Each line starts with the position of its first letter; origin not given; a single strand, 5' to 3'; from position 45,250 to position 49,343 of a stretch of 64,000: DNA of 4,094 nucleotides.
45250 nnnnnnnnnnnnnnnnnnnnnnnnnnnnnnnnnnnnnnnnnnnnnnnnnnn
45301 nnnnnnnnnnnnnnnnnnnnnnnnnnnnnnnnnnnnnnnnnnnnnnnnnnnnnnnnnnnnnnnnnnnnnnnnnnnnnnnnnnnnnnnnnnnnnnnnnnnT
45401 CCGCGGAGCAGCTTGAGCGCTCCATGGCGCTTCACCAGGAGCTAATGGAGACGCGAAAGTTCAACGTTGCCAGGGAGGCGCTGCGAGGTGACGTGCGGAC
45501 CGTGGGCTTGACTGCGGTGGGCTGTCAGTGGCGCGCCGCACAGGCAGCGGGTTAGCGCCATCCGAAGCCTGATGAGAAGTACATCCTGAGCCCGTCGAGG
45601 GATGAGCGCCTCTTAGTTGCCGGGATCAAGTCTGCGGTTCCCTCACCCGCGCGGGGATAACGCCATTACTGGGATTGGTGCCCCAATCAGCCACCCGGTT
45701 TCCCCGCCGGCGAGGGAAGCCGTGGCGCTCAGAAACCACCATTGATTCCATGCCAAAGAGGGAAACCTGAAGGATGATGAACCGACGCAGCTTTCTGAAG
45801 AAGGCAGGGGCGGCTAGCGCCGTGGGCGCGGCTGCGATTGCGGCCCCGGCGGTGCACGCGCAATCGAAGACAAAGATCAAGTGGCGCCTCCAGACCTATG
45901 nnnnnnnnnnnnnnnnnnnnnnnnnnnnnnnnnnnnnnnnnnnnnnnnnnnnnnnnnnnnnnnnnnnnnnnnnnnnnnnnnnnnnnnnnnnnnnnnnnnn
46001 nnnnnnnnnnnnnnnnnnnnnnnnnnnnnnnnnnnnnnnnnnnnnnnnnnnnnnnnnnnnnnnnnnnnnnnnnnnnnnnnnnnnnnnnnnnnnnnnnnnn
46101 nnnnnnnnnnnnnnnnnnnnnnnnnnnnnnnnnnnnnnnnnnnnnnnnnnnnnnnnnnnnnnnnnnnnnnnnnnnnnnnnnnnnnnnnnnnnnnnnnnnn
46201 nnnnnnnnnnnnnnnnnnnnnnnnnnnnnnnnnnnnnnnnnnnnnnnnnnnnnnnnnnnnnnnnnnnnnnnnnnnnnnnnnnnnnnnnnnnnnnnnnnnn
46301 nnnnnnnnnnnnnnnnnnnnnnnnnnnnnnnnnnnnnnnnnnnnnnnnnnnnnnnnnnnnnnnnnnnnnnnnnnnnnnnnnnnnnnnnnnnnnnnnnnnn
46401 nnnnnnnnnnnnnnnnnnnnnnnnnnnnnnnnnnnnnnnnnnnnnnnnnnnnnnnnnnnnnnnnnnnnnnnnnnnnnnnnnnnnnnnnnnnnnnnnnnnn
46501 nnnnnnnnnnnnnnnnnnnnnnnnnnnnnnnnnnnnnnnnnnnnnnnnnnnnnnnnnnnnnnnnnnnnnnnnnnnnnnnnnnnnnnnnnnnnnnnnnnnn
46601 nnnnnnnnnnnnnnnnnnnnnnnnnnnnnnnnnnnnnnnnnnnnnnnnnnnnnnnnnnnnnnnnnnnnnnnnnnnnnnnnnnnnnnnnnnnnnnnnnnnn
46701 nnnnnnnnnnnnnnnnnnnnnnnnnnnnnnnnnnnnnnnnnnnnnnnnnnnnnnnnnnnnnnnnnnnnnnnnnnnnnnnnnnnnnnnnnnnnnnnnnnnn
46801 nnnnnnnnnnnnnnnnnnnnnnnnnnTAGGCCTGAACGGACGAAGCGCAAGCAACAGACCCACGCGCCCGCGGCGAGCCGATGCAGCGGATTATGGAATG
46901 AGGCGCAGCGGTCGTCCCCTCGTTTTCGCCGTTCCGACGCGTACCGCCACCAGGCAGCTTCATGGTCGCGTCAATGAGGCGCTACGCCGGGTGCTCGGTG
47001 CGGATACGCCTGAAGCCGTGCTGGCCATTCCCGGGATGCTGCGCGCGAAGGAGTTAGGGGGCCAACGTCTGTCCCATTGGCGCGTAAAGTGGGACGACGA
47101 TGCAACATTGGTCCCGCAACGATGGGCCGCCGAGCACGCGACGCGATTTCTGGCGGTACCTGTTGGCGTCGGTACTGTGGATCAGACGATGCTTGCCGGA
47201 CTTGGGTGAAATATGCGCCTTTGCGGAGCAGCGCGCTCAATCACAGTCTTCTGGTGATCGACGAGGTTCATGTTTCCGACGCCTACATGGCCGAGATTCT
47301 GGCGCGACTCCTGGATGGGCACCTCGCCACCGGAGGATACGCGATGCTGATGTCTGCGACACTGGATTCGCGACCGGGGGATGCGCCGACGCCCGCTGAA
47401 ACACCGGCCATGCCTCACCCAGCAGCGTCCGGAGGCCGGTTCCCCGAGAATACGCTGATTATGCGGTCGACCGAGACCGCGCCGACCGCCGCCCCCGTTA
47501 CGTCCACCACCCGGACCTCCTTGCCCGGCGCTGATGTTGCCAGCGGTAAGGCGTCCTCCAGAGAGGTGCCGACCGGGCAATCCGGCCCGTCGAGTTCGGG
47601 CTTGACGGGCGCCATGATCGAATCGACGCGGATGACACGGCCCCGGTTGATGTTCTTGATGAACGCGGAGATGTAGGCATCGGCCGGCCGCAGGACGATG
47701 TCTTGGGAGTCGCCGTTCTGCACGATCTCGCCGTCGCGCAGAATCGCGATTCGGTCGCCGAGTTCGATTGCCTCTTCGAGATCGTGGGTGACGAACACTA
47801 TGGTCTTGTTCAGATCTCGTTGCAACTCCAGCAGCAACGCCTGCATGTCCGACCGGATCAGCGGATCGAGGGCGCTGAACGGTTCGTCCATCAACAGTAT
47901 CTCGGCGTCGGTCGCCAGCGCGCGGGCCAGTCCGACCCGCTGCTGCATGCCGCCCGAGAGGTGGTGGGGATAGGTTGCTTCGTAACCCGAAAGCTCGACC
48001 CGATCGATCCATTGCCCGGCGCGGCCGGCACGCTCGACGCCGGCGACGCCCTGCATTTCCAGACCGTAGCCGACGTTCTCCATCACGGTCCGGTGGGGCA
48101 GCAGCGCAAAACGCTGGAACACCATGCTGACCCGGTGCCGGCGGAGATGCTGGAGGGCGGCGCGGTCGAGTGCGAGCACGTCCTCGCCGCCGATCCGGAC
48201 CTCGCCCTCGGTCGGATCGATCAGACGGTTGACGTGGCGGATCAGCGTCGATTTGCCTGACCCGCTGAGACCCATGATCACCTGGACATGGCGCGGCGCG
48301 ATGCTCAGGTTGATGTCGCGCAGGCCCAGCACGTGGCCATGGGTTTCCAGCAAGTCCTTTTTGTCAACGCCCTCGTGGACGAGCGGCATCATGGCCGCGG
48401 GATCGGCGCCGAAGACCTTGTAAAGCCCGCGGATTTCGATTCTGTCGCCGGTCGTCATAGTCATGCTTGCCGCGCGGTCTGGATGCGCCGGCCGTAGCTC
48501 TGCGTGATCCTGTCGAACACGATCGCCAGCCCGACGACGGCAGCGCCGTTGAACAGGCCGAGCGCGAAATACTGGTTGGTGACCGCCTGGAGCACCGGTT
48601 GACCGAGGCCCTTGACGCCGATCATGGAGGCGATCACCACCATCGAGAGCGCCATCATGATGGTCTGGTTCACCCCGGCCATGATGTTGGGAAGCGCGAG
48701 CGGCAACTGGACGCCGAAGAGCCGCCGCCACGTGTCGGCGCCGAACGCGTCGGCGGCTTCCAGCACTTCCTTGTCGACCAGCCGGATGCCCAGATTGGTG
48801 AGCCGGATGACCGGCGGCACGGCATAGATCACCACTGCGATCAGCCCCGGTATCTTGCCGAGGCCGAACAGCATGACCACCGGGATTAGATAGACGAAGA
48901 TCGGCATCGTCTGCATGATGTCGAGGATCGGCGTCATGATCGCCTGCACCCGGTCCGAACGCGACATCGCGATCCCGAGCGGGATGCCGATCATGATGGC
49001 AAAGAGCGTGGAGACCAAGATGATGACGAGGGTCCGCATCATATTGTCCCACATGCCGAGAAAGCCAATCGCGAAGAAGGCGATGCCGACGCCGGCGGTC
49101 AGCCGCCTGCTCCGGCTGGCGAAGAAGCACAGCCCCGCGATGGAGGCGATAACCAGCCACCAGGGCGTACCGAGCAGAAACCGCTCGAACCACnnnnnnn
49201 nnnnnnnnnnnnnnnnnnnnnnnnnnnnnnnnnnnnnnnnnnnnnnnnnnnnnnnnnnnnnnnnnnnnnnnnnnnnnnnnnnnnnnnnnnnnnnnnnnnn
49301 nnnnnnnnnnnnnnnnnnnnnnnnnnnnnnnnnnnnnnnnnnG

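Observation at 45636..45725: Two-repeat mini-array with exact type I-E geometry (29-nt repeats, 32-nt spacer) and a conserved palindromic core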

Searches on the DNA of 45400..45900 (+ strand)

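Call 5: search_rna_families(source=window, start=45400, end=45900, threshold=evalue, max_evalue=10, show_alignments=3)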
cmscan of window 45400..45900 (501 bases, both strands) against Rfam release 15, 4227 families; matches with E-value up to 10: 5.
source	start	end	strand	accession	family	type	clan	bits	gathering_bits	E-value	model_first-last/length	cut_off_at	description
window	45752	45800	+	RF01152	sR1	Gene; snRNA; snoRNA; CD-box;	-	11.6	45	1.7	1-57/57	no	Small nucleolar RNA sR1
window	45430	45530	+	RF02170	PVT1_7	Gene; lncRNA;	-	11.4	80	8.6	48-137/137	no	Pvt1 oncogene conserved region 7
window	45479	45543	+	RF00222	IRES_Bag1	Cis-reg; IRES;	-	11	37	2.6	27-97/370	no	Bag-1 internal ribosome entry site (IRES)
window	45764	45799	+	RF01304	sR5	Gene; snRNA; snoRNA; CD-box;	-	11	40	6.1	20-53/53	no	Small nucleolar RNA sR5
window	45765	45800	+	RF01133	sR3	Gene; snRNA; snoRNA; CD-box;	-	10.2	41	4.2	22-55/55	no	Small nucleolar RNA sR3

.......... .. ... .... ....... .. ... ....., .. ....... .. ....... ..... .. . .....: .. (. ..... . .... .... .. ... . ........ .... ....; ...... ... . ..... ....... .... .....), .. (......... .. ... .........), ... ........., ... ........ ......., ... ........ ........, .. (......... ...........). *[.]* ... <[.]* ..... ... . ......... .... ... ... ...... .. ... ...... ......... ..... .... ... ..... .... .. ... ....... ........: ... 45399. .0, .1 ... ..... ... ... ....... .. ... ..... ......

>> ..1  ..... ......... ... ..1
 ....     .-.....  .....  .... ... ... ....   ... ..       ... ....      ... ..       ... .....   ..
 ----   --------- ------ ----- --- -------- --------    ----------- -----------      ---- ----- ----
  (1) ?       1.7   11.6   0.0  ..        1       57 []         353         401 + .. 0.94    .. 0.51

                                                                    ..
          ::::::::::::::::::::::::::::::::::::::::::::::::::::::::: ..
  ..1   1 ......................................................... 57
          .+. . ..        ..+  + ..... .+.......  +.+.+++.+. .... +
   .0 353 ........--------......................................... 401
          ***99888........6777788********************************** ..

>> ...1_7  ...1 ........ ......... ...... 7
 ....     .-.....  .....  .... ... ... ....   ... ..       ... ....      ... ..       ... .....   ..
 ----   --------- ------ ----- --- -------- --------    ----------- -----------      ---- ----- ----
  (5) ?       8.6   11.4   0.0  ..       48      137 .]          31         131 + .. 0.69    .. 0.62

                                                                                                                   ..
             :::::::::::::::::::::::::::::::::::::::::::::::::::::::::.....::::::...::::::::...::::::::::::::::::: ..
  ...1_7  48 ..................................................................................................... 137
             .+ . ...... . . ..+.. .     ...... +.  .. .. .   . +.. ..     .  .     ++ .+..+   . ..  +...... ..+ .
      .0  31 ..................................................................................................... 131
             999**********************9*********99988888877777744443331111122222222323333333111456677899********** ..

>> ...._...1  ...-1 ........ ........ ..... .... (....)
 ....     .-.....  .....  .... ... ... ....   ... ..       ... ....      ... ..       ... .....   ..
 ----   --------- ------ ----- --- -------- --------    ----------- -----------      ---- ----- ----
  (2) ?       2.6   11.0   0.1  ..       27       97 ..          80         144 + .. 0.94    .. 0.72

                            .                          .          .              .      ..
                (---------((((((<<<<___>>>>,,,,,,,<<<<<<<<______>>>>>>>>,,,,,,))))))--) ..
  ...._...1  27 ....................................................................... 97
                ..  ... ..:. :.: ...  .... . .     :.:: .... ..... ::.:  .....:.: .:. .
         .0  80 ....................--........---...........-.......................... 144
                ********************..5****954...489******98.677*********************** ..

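Call 25: search_dna_similar(query=window:45500-45800:+, collection=plasmids, mode=distant, max_evalue=0.01, max_rows=30)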
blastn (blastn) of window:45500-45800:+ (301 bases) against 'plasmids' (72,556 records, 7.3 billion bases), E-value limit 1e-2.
No match.

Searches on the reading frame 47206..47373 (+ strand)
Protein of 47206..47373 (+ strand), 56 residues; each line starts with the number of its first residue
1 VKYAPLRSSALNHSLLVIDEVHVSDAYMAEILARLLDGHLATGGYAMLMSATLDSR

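Call 66: search_protein_families(library=ncbifam, proteins=[window:47206-47373:+], max_evalue=0.001)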
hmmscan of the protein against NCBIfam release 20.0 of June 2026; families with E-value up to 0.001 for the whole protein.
window:47206-47373:+ (56 aa): 3 families
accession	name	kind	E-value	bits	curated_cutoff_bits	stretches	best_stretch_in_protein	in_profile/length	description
NF007248.0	PRK09694.1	equivalog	5.6e-09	34.6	569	1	5-54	432-481/878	CRISPR-associated helicase/endonuclease Cas3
TIGR01587.1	cas3_core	equivalog_domain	2.8e-08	33.3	102.45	1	4-53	116-165/358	CRISPR-associated helicase Cas3'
NF040713.1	ZapE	equivalog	0.00048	19.5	140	1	10-40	115-145/344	cell division protein ZapE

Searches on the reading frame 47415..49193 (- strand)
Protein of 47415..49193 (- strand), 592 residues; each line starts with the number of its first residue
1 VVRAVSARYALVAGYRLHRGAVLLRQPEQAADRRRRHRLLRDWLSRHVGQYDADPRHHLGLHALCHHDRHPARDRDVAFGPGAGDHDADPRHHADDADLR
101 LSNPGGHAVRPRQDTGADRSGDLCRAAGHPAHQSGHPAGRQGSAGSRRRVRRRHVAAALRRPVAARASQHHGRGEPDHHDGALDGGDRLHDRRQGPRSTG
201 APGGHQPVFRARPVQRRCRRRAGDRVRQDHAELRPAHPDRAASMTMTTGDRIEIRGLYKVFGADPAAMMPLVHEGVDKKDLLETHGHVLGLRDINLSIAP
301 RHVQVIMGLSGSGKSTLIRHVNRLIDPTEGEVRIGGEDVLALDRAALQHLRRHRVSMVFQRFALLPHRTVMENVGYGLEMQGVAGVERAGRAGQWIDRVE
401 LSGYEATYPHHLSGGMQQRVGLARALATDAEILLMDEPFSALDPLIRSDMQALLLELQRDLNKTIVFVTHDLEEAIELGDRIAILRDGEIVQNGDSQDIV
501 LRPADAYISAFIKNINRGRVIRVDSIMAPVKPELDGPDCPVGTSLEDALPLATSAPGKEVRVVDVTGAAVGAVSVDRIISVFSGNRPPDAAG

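Call 9: search_protein_families(library=pfam, proteins=[window:47415-49193:-], max_evalue=0.001)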
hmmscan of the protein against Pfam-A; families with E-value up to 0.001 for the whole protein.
window:47415-49193:- (592 aa): 2 families
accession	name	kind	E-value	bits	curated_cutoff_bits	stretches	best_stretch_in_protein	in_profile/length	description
PF00005.33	ABC_tran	-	2.1e-31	109.8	25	1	291-439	1-136/137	ABC transporter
PF13304.12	AAA_21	-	6.5e-08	33.4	27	1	400-473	226-301/304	AAA domain, putative AbiEii toxin, Type IV TA system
